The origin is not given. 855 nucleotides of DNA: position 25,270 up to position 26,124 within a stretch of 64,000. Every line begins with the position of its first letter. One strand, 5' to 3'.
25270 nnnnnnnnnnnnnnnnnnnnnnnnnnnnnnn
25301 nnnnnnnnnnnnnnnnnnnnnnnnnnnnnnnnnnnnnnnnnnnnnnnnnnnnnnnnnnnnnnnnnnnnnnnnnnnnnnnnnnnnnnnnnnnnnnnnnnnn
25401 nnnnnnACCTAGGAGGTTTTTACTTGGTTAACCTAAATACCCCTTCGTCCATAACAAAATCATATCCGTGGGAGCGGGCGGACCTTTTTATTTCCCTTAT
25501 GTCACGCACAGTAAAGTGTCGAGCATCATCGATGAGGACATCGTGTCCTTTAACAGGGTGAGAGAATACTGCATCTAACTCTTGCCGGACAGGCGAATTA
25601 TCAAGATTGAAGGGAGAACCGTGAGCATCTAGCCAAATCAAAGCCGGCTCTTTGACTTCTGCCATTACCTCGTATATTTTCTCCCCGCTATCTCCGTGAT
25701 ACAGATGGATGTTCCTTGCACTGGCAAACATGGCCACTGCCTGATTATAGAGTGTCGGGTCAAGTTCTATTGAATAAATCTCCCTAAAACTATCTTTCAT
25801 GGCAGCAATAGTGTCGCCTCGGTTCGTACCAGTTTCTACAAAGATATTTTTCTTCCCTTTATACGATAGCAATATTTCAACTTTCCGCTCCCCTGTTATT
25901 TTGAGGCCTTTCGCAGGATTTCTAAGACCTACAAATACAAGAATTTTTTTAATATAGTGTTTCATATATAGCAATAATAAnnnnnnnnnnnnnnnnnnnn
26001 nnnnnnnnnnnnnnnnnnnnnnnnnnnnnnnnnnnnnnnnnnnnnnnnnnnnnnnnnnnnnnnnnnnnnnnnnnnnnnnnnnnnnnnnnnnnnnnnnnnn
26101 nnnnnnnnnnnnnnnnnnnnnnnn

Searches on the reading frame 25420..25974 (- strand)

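Call 39: search_protein_families(library=ncbifam, proteins=[window:25420-25974:-], max_evalue=0.00001)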
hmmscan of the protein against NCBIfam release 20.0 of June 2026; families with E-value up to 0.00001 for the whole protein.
window:25420-25974:- (184 aa): 0 families

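Call 60: search_protein_families(library=pfam, proteins=[window:25420-25974:-], max_evalue=1)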
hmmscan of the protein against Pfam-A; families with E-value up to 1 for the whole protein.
window:25420-25974:- (184 aa): 1 family
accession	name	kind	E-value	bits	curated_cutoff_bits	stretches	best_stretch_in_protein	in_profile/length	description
PF25138.1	Phage_H_T_join_3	-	0.081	13.4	27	0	96-119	88-111/125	Phage head-tail joining protein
